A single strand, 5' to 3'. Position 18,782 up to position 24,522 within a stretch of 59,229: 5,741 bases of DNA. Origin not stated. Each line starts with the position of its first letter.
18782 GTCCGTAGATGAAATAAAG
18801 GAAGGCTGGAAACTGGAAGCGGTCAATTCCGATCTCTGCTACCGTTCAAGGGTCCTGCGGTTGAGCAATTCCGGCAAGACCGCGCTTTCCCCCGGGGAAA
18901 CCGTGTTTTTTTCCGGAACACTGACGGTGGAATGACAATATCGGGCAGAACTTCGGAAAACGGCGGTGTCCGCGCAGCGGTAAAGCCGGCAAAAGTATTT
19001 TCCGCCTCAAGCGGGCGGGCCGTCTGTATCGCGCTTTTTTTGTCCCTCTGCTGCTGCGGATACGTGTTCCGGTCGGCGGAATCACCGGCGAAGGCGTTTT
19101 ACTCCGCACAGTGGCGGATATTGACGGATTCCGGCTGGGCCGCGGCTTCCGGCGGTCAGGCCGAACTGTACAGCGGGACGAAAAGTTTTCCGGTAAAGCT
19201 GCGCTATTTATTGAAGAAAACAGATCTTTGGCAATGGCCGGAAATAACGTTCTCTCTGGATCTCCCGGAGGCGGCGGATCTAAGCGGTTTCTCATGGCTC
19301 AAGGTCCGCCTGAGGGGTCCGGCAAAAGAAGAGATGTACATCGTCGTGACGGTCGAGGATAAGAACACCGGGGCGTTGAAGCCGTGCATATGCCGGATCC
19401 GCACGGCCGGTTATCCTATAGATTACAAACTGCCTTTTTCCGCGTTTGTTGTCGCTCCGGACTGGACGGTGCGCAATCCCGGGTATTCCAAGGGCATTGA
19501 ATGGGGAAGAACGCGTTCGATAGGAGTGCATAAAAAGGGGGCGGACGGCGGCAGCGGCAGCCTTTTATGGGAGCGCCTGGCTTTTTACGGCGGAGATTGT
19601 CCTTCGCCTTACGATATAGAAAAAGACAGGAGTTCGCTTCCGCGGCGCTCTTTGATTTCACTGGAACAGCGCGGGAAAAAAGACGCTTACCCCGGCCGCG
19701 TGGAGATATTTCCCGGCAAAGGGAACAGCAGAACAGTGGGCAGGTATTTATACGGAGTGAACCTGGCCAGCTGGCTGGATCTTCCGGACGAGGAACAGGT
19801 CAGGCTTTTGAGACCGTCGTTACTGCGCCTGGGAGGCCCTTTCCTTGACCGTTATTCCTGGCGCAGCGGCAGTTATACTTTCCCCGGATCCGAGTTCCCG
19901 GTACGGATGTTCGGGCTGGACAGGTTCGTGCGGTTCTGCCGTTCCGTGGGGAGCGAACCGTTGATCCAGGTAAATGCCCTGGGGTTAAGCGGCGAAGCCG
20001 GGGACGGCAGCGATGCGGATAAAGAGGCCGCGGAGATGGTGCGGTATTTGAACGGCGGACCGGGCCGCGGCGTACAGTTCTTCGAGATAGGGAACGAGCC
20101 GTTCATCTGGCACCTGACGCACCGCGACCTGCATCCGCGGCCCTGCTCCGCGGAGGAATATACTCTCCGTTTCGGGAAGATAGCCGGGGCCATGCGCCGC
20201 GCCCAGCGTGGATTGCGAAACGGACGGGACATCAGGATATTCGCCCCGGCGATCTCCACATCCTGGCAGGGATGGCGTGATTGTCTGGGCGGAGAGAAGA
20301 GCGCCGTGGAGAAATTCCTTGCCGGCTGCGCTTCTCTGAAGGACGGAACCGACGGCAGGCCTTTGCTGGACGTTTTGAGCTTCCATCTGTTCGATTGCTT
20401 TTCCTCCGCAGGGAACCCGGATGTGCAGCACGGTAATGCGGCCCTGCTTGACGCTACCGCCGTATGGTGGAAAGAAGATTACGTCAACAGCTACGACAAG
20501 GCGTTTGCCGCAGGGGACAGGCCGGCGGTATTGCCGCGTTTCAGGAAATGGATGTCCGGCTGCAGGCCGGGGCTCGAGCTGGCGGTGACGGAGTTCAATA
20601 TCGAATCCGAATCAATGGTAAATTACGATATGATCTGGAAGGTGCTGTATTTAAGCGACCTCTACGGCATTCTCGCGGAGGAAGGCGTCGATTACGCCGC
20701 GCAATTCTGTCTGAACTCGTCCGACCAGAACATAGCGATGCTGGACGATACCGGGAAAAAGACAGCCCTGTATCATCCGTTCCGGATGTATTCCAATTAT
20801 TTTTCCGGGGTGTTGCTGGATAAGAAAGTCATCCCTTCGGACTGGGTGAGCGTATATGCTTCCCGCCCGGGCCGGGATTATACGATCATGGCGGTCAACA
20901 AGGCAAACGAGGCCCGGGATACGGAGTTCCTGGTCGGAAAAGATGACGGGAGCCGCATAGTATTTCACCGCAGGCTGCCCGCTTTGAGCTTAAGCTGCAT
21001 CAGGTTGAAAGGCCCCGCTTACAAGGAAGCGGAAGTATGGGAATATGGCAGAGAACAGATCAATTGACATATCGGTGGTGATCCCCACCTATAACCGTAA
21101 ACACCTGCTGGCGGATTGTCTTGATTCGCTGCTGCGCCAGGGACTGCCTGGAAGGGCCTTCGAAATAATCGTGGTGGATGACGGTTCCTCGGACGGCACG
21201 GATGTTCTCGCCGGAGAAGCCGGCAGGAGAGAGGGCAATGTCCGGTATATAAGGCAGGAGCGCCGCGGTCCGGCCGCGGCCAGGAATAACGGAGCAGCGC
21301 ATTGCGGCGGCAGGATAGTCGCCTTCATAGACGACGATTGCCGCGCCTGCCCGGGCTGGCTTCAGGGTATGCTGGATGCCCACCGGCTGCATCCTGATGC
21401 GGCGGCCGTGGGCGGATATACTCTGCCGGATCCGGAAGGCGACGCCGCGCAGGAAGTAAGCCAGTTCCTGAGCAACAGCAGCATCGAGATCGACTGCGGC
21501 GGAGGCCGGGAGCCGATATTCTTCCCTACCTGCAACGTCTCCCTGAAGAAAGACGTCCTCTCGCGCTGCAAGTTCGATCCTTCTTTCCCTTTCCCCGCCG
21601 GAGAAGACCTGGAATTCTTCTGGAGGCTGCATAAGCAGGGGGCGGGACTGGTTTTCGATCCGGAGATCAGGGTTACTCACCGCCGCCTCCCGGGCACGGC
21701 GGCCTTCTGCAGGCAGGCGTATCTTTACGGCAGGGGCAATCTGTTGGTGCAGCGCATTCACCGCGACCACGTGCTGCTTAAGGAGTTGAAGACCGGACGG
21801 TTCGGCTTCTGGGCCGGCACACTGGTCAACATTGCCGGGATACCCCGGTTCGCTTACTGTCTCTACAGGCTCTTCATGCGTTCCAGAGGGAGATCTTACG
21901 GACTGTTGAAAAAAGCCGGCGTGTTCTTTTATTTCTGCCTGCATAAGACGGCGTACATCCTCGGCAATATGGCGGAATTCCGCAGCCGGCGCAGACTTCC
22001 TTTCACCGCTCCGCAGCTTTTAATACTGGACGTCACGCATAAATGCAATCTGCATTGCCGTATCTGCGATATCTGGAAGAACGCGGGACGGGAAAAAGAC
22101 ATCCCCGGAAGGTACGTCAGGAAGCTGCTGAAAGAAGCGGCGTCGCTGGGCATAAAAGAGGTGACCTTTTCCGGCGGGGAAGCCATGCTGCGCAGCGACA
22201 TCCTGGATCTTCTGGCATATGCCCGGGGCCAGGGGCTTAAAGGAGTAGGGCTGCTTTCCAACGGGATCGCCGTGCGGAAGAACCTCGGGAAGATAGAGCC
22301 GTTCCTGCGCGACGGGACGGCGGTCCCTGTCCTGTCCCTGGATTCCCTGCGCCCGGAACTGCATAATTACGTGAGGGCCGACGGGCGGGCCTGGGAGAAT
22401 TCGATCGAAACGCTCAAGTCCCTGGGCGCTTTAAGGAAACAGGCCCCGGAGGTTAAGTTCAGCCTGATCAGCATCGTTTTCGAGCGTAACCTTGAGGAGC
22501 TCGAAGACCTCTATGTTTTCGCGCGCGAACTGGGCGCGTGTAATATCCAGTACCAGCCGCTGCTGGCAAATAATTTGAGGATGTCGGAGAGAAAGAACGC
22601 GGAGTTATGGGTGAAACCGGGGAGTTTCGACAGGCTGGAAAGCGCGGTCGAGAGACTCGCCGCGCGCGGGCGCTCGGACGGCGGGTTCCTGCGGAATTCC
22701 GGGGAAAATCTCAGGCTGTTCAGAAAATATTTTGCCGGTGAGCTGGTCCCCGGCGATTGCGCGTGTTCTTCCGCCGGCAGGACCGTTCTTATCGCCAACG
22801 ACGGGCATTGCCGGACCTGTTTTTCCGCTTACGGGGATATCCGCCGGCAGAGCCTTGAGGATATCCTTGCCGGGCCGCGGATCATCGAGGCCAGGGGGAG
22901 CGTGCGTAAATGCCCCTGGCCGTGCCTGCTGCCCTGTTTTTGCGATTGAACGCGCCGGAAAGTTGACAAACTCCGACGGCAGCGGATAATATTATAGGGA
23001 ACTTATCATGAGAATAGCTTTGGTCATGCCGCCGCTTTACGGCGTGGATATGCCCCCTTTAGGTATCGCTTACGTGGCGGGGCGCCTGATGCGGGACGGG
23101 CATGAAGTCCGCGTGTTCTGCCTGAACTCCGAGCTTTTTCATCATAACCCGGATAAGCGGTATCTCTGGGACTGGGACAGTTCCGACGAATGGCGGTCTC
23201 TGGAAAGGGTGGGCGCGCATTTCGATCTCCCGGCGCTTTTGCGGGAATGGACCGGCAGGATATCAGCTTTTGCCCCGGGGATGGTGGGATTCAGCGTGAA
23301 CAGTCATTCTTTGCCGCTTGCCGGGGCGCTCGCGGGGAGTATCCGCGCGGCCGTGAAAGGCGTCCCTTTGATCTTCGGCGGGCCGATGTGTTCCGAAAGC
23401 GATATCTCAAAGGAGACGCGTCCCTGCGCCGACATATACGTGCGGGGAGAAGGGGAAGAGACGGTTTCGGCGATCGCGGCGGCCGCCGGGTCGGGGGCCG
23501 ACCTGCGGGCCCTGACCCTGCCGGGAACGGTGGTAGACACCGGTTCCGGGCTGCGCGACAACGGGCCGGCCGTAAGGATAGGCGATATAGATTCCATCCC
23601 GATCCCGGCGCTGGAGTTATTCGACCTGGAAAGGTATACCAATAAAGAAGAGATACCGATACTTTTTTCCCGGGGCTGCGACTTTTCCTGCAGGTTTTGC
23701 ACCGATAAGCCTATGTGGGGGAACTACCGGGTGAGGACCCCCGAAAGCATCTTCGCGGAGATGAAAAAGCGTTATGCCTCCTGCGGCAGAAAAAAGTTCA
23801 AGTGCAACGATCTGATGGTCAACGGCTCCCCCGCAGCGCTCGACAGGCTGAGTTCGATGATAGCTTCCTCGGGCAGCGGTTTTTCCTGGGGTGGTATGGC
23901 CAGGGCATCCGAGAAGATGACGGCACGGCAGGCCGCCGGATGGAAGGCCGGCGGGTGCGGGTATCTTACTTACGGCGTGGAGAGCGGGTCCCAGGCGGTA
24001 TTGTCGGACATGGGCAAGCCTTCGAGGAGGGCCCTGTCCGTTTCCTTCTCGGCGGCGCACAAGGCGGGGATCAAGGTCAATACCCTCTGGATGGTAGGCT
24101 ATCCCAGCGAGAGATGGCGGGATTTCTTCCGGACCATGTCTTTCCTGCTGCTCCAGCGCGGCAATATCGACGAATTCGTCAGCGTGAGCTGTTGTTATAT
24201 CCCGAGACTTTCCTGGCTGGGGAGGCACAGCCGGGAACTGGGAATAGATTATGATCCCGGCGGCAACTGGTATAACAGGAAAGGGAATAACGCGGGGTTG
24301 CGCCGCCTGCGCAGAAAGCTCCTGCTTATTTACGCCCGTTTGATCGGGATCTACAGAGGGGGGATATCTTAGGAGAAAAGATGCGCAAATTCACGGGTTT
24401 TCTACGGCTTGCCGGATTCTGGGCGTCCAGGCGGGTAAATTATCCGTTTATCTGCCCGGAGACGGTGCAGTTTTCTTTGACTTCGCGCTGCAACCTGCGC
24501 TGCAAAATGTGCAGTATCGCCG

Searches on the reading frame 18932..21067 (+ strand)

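Call 84: search_protein_families(library=pfam, proteins=[window:18932-21067:+], max_evalue=0.001)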
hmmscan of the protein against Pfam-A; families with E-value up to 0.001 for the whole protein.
window:18932-21067:+ (711 aa): 1 family
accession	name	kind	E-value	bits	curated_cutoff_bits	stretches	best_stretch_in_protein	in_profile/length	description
PF12891.13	Glyco_hydro_44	-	5.1e-12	46.7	25.1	1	364-487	94-220/223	Glycoside hydrolase family 44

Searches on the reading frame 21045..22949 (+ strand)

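Call 84: search_protein_families(library=pfam, proteins=[window:21045-22949:+], max_evalue=0.001)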
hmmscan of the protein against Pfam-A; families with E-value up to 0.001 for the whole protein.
window:21045-22949:+ (634 aa): 7 families
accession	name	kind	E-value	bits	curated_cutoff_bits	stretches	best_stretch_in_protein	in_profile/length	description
PF00535.33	Glycos_transf_2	-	2.1e-35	122.6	23.3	1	10-164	1-157/168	Glycosyl transferase family 2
PF04055.27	Radical_SAM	-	8.8e-18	65.5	29.5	1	330-492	3-165/166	Radical SAM superfamily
PF13641.12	Glyco_tranf_2_3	-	1.1e-13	52.2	27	1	9-221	3-220/230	Glycosyltransferase like family 2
PF10111.15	Glyco_tranf_2_2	-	1.5e-10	41.5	27.3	1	10-202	1-206/276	Glycosyltransferase like family 2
PF13632.12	Glyco_trans_2_3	-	1.3e-07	32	27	1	91-262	1-165/198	Glycosyl transferase family group 2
PF13186.11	SPASM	-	0.0006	20.5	21.5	0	574-622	1-58/67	Iron-sulfur cluster-binding domain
PF13353.11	Fer4_12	-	0.00062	20.5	22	0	332-410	13-94/137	4Fe-4S single cluster domain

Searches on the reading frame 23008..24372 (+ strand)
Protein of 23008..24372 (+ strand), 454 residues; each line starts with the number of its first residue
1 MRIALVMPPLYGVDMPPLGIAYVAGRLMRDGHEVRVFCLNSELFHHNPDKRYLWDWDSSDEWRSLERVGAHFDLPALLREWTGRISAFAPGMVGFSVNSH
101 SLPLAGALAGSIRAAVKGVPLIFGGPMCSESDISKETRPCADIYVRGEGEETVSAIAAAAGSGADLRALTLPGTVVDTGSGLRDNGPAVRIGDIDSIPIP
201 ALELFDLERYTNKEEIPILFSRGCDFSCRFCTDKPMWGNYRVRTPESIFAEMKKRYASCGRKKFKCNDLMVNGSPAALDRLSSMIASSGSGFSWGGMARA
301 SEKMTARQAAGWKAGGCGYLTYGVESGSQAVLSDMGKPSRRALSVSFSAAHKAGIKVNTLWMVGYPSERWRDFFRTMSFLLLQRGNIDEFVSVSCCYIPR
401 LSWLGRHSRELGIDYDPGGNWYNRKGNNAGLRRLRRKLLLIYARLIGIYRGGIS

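Call 84: search_protein_families(library=pfam, proteins=[window:23008-24372:+], max_evalue=0.001)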
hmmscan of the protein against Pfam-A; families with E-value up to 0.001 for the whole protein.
window:23008-24372:+ (454 aa): 2 families
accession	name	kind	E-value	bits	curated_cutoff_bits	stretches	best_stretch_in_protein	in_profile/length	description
PF02310.24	B12-binding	-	8e-13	48.7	32.1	1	84-156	46-120/121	B12 binding domain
PF04055.27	Radical_SAM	-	5.2e-10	40.2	29.5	1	219-255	2-40/166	Radical SAM superfamily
